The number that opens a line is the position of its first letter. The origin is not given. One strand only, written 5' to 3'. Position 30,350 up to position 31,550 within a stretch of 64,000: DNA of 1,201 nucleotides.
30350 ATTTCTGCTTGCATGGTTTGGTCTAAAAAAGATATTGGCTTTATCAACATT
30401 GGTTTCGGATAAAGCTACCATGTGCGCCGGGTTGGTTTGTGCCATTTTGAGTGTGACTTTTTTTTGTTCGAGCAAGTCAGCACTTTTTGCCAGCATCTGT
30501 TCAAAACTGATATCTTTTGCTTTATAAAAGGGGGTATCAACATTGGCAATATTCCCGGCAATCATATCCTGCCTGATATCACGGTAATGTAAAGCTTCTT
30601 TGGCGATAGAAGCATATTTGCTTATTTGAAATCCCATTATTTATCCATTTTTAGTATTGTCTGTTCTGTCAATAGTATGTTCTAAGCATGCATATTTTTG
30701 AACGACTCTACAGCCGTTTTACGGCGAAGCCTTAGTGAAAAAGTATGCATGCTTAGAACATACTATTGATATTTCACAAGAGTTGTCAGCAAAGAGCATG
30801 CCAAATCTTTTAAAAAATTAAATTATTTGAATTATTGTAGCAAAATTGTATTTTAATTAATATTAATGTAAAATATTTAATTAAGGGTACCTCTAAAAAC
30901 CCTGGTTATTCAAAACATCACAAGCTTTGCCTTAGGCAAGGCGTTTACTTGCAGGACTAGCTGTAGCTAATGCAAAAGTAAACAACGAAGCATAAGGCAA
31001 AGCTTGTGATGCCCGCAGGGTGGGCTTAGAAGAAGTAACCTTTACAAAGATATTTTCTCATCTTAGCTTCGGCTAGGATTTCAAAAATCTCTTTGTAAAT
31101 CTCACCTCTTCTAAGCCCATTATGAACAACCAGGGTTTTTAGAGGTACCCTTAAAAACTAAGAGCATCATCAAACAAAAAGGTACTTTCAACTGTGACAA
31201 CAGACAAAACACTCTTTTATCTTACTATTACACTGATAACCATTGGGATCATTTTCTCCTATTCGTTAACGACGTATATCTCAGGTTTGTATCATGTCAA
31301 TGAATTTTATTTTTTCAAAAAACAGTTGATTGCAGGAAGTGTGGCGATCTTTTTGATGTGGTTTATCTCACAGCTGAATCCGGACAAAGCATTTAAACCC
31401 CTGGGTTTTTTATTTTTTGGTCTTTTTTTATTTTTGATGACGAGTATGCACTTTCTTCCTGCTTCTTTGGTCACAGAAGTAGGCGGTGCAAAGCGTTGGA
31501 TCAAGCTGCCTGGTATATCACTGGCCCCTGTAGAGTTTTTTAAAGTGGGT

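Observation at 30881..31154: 274-nt nested-palindrome element with a UUCG-capped hairpin, 40 nt upstream of ftsW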

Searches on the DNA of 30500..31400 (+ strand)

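Call 5: search_rna_families(source=window, start=30500, end=31400, threshold=evalue, max_evalue=10)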
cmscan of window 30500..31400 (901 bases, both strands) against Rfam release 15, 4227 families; matches with E-value up to 10: 18.
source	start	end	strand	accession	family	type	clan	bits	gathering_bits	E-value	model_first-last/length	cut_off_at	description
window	30669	30769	-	RF03986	mir-6095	Gene; miRNA;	-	33.6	100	0.00028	1-83/83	no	mir-6095 microRNA precursor family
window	30669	30769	+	RF04128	MIR8562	Gene; miRNA;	-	31.4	211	0.0011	1-242/242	no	MIR8562 microRNA precursor family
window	30923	31004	-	RF04144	MIR9783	Gene; miRNA;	-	29.5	100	0.0011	1-95/95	no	MIR9783 microRNA precursor family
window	31018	31120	-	RF04130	MIR7996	Gene; miRNA;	-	26.6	119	0.023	1-190/190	no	MIR7996 microRNA precursor family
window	30672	30766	+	RF03983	MIR5284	Gene; miRNA;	-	25.7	93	0.0084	1-111/111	no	MIR5284 microRNA precursor family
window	30913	31014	-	RF00245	mir-19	Gene; miRNA;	CL00110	25.6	50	0.023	1-79/79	no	mir-19 microRNA precursor family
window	31021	31119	+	RF03616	MIR1888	Gene; miRNA;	-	24.9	72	0.027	1-101/101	no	MIR1888 microRNA precursor family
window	30668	30768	-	RF04130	MIR7996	Gene; miRNA;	-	24.5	119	0.064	1-190/190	no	MIR7996 microRNA precursor family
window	31016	31124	-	RF04251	MIR5070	Gene; miRNA;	CL00139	21.2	100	0.31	1-116/116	no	MIR5070 microRNA precursor family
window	30923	31004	+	RF04144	MIR9783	Gene; miRNA;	-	21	100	0.24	1-95/95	no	MIR9783 microRNA precursor family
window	31024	31114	-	RF04146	mir-4742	Gene; miRNA;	-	20.1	85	0.87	1-85/85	no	mir-4742 microRNA precursor family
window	30559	30681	-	RF02065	STnc340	Gene; sRNA;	-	19.4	80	5.4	1-130/130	no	Enterobacterial sRNA STnc340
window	31019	31122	+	RF04174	MIR4208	Gene; miRNA;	-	17.9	140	8.1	1-191/191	no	MIR4208 microRNA precursor family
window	30915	31012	-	RF03460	mir-561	Gene; miRNA;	-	15.9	90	8.2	1-81/81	no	mir-561 microRNA precursor family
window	30988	31069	-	RF01170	snoU61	Gene; snRNA; snoRNA; CD-box;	CL00067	15.1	55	4.6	1-84/84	no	Small nucleolar RNA U61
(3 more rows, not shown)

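Call 45: build_rna_model(alignment_id=A2)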
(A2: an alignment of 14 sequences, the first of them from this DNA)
Model R1 built from alignment A2 (14 sequences, 98 columns); structure: RNAalifold consensus.
model positions 96; base pairs 35; branch points 0; effective number of sequences 2.35; information 0.596 bits per position. Calibrated on 0.2 Mb of random sequence (short: E-values are rough).
structure used (alignment columns):
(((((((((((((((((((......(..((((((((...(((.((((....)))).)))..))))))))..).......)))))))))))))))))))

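Call 47: search_with_rna_model(model_id=R1, sources=[window, L002, L003, L004, L008, L009, L010, L011, L013, L014, L015, L016, L017, L018, L019, L020, L021, L022, L023, L024, L025, L026, L027, L028, L029, L030, L031, L032, L033, L034, L035, L036, L037, L038, L039, L040, L041, L042, L043, L044, L045, L046, L047, L048, L050, L051, L053, L054, L055, L056, L057, L058, L059, L060, L061, L062, L063, L064, L065, L066, L067, L068, L069, L072, L073, L074, L075, L077, L079, L081, L082, L083, L084, L085, L086, L087, L088, L090, L091, L092, L093, L094, L095, L096, L097, L099, L100, L101, L102, L103, L104, L105, L106, L107, L108, L109, L110, L111, L112, L113], max_evalue=1)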
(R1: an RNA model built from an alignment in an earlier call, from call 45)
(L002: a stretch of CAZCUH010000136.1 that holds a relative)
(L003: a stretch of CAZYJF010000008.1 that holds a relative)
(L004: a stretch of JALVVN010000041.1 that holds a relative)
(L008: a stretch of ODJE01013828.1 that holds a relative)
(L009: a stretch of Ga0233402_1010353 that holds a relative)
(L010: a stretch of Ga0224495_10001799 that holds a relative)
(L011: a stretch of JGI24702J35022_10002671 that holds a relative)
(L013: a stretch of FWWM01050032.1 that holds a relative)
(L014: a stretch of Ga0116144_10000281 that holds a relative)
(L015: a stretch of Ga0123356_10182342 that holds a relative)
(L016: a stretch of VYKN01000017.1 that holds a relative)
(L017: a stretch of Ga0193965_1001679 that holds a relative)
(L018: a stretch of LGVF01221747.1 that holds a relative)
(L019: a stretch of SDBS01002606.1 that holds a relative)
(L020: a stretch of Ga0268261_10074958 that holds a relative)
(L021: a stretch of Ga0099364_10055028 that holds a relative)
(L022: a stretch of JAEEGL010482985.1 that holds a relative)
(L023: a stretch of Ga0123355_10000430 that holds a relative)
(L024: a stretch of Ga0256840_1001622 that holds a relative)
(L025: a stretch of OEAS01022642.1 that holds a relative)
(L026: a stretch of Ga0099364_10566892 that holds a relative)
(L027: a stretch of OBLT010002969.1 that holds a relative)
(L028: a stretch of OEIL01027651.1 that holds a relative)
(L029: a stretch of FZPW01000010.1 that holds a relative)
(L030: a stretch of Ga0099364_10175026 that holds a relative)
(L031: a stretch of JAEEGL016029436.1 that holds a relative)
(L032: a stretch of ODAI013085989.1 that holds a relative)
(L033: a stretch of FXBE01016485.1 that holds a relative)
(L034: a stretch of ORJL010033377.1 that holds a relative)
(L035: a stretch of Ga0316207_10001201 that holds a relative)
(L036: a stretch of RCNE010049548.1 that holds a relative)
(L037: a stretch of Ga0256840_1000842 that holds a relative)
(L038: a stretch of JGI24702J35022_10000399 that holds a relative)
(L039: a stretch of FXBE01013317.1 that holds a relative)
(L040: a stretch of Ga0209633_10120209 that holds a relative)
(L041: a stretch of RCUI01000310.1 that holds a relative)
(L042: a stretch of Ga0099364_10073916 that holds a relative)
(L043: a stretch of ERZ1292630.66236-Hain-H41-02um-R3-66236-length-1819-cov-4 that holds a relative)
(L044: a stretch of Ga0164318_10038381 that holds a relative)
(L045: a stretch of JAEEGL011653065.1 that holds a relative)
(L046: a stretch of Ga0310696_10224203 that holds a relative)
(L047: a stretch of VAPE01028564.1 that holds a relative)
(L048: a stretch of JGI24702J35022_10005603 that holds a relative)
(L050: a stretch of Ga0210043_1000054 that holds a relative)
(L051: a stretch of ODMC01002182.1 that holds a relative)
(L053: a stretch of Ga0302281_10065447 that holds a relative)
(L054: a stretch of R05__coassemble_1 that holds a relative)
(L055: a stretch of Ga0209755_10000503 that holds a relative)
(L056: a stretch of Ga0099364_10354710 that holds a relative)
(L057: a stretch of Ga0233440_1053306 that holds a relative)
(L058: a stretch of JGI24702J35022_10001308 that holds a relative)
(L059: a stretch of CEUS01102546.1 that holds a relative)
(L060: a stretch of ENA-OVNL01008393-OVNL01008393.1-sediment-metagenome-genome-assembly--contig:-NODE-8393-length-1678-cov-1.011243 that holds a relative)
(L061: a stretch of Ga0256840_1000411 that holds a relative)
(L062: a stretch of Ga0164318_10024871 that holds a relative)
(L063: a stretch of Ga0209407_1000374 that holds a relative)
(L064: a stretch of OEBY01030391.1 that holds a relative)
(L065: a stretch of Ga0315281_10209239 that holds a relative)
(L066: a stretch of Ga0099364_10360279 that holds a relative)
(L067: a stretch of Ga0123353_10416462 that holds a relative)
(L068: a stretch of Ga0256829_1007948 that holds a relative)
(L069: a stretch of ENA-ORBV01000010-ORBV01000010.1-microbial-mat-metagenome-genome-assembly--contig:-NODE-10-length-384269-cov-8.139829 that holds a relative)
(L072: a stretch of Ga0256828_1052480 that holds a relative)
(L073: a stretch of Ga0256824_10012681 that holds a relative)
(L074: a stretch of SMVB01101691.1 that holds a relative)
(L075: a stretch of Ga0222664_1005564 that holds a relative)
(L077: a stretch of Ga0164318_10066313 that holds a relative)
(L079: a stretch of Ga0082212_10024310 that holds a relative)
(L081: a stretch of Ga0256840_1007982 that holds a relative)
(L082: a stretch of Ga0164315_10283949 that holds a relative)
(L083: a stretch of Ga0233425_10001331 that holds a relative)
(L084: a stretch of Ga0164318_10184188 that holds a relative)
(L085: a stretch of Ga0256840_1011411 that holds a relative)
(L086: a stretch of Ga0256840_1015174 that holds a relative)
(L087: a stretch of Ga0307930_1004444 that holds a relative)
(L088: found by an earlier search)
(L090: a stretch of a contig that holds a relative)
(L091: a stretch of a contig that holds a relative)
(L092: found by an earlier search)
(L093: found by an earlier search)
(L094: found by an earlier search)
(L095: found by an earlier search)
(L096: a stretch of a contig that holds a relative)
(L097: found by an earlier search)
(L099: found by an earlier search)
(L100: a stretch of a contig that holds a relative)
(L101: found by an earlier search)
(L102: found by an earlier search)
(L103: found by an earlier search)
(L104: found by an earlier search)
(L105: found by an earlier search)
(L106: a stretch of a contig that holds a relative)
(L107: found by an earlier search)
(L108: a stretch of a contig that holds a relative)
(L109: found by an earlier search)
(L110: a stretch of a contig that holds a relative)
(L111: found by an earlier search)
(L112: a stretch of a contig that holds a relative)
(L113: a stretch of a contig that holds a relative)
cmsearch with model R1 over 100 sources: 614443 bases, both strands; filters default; matches with E-value up to 1: 45.
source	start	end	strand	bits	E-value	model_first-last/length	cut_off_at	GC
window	30916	31011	+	101.3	1e-21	1-96/96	no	0.44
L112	13244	13339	+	99.3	3.1e-21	1-96/96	no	0.43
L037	4170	4265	+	95.8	2.4e-20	1-96/96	no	0.44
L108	11037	11132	-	94.8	4.2e-20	1-96/96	no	0.46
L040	515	610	-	94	6.6e-20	1-96/96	no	0.49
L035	2264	2359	-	93.8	7.5e-20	1-96/96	no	0.38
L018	1454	1549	-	93.5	8.7e-20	1-96/96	no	0.44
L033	118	214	-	91.4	3e-19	1-96/96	no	0.44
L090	8781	8876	+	90.5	4.9e-19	1-96/96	no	0.47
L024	2546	2641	+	85.9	7e-18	1-96/96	no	0.36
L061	10377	10472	+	81.8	7.2e-17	1-96/96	no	0.35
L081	5893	5988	+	80.1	1.9e-16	1-96/96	no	0.36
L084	135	230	-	78.2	5.6e-16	1-96/96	no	0.4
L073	609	704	-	77.5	8.6e-16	1-96/96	no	0.36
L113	4774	4866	+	73.9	6.9e-15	1-93/96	3'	0.37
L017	2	97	-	72.5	1.5e-14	1-96/96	no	0.46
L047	269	364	-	68.9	1.2e-13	1-96/96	no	0.32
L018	1454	1549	+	60.4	1.6e-11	1-96/96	no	0.44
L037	4170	4265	-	50.9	3.6e-09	1-96/96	no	0.44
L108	11037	11132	+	48.2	1.7e-08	1-96/96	no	0.46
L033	14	104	+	46.9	3.5e-08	1-96/96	no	0.31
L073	505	595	+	46.8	3.8e-08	1-96/96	no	0.36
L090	8781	8876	-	43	3.3e-07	1-96/96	no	0.47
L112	13244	13339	-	42.6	4.1e-07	1-96/96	no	0.43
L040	515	610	+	40.3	1.6e-06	1-96/96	no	0.49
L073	505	595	-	38.8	3.7e-06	1-96/96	no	0.36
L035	2264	2359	+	38.5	4.3e-06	1-96/96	no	0.38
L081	5997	6097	-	38.2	5.2e-06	1-96/96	no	0.39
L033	118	214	+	37.6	7.2e-06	1-96/96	no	0.44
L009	593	686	+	37.2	9.5e-06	1-96/96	no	0.31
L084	30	122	+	33.5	7.6e-05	1-96/96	no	0.39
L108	10933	11023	+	33.2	9.1e-05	1-96/96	no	0.38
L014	2548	2644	-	31.9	0.0002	1-96/96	no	0.39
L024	2546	2641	-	31.3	0.00028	1-96/96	no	0.36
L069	4115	4231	+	30.9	0.00035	1-96/96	no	0.42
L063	10829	10922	-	30.5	0.00043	1-96/96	no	0.51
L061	10377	10472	-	30.2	0.00052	1-96/96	no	0.35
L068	5875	5933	+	29.8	0.00065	1-59/96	3'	0.39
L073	609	704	+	28.8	0.0011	1-96/96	no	0.36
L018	1563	1653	-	27.3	0.0027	1-96/96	no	0.32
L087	8665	8762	+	19.8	0.2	1-96/96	no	0.39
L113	4774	4866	-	19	0.31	4-96/96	5'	0.37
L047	10456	10527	+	17.5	0.73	14-83/96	no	0.43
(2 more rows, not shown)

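Call 55: search_with_rna_model(model_id=R1, sources=[L009, L087, L029, L110, L069, L026, L067, L114, L115, L116, L117, L118, L119, L120, L121], max_evalue=1, show_alignments=4)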
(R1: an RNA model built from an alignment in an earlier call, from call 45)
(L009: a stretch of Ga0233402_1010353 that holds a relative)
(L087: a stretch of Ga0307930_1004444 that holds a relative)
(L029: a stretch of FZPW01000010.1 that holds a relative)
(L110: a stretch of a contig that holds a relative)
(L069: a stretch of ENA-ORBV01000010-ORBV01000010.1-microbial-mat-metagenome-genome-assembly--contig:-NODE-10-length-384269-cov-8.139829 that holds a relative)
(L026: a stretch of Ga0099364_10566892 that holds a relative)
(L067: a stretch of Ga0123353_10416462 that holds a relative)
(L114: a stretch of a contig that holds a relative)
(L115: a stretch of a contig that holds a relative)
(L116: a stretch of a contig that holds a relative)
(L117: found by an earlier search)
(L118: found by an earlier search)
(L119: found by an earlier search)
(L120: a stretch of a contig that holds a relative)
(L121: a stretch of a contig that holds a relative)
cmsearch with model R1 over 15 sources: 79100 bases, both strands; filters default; matches with E-value up to 1: 6.
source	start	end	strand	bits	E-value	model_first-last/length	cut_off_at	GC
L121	349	444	-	83.3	4e-18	1-96/96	no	0.36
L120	14343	14438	+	82.8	5.3e-18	1-96/96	no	0.38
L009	593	686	+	37.2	1.2e-06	1-96/96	no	0.31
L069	4115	4231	+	30.9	4.5e-05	1-96/96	no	0.42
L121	349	444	+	27.1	0.00039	1-96/96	no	0.36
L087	8665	8762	+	19.8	0.025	1-96/96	no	0.39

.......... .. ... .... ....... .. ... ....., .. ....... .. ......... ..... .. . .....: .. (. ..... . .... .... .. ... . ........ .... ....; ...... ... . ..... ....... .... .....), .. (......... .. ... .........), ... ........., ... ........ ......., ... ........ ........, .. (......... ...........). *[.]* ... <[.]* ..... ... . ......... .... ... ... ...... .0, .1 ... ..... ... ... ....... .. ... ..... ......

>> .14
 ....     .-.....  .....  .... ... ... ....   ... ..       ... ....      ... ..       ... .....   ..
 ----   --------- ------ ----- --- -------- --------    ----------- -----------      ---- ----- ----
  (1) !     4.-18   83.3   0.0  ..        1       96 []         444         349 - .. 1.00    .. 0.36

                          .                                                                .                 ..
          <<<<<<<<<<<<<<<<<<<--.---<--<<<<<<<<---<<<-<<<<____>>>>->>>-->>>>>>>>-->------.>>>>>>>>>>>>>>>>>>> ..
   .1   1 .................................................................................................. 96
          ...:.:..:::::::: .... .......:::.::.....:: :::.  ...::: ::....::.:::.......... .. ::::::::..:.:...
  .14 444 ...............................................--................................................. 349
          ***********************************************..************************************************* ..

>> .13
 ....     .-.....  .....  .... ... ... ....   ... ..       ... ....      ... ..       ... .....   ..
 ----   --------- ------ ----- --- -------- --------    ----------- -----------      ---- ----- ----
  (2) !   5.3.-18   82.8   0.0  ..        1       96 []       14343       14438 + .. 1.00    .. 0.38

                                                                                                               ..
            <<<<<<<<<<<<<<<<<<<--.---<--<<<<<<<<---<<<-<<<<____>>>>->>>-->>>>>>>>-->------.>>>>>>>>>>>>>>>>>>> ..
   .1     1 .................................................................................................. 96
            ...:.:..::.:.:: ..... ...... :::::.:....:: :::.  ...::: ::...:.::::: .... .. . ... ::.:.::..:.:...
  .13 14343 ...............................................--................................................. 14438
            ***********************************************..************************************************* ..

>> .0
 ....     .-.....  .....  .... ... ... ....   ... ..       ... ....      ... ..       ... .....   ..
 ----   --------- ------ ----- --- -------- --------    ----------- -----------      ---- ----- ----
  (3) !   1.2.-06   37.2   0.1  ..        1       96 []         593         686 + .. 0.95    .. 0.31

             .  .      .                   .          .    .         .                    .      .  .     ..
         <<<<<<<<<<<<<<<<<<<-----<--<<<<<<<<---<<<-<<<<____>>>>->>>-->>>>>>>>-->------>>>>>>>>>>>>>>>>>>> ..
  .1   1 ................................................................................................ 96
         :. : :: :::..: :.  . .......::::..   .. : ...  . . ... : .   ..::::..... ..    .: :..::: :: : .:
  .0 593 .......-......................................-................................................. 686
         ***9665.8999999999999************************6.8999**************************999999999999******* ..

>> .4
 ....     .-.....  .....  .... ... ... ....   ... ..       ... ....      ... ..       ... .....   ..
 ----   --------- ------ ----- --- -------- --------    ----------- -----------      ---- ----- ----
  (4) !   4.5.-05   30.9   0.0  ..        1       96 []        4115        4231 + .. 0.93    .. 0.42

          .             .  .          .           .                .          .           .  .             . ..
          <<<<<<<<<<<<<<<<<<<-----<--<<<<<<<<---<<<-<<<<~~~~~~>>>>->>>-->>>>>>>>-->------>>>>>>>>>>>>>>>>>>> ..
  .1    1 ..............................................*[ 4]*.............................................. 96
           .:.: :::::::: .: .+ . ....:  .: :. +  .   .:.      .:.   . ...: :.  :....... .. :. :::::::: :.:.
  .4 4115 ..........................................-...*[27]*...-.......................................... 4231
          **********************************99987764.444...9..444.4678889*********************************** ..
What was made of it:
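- Five more copies were found with the covariance model (calls 47, 55). Hairpin A resembles the single hairpin of the 161-nt class with the same termini (L009: 37 bits, one strand only, shared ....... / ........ loop; call 55).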
